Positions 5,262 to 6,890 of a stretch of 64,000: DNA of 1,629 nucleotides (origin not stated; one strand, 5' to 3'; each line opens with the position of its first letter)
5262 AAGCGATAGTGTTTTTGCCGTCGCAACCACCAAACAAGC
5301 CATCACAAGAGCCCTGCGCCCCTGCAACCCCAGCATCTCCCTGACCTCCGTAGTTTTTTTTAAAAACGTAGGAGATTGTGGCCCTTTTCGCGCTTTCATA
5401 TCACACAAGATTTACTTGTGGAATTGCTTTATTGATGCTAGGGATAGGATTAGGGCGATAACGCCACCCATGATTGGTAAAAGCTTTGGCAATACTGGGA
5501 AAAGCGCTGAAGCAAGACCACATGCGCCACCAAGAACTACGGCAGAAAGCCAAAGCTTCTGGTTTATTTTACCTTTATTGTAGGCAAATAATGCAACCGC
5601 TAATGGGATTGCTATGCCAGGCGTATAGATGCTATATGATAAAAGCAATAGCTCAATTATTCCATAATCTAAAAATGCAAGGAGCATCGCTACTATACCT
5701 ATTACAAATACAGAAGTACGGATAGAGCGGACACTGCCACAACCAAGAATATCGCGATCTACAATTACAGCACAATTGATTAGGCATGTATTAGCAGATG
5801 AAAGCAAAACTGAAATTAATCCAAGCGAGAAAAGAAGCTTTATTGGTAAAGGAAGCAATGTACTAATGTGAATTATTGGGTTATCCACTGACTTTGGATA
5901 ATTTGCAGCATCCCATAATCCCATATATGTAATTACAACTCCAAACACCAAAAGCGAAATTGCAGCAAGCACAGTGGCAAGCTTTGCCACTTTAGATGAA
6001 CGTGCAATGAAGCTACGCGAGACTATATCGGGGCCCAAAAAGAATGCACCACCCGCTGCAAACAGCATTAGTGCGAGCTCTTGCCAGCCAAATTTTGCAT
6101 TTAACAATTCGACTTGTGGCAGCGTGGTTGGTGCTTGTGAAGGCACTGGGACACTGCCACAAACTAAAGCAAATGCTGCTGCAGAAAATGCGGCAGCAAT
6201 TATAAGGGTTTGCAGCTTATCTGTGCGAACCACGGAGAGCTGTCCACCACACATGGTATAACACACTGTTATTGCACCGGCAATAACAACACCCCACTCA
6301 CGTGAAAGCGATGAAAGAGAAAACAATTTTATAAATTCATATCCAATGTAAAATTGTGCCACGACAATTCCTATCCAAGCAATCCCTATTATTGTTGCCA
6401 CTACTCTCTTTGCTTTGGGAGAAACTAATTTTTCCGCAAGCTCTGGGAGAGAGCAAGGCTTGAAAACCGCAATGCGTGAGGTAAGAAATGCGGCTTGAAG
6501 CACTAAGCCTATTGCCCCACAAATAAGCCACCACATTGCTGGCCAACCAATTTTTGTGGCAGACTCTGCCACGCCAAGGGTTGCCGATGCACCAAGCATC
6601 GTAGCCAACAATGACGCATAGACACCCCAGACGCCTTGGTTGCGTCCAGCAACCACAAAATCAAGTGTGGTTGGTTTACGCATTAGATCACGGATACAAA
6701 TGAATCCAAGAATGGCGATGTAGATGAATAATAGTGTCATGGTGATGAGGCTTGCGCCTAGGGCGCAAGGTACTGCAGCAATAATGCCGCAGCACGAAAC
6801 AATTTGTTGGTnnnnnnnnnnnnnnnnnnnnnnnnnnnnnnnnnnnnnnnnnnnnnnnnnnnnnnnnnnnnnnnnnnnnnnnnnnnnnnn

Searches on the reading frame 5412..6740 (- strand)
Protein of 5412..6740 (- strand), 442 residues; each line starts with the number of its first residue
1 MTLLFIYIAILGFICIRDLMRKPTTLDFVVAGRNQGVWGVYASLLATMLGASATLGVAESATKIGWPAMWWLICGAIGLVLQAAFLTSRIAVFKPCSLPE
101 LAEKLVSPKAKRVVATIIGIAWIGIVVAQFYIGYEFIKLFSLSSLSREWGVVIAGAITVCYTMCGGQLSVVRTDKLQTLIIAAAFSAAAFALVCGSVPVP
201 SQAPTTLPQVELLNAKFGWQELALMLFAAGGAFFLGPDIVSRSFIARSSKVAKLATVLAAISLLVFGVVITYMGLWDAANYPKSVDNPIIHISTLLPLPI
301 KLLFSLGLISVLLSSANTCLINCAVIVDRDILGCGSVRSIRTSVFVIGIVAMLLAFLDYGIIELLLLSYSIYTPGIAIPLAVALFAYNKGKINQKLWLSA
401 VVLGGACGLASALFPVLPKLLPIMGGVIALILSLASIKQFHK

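Call 11: search_protein_families(library=pfam, proteins=[window:5412-6740:-])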
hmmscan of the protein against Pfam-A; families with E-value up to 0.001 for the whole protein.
window:5412-6740:- (442 aa): 1 family
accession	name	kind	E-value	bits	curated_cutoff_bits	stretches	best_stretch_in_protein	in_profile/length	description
PF00474.23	SSF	-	3.5e-08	33.2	22.8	1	28-275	1-257/406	Sodium:solute symporter family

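Call 47: find_encoding_contigs(protein=window:5412-6740:-, flank=2500, max_places=4)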
Protein window:5412-6740:- (442 aa): no gene with exactly this product is on record in the collection.
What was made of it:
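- Tried and rejected: Copy 1's orthologous site could not be obtained: the flanking protein is not on record (call 47).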
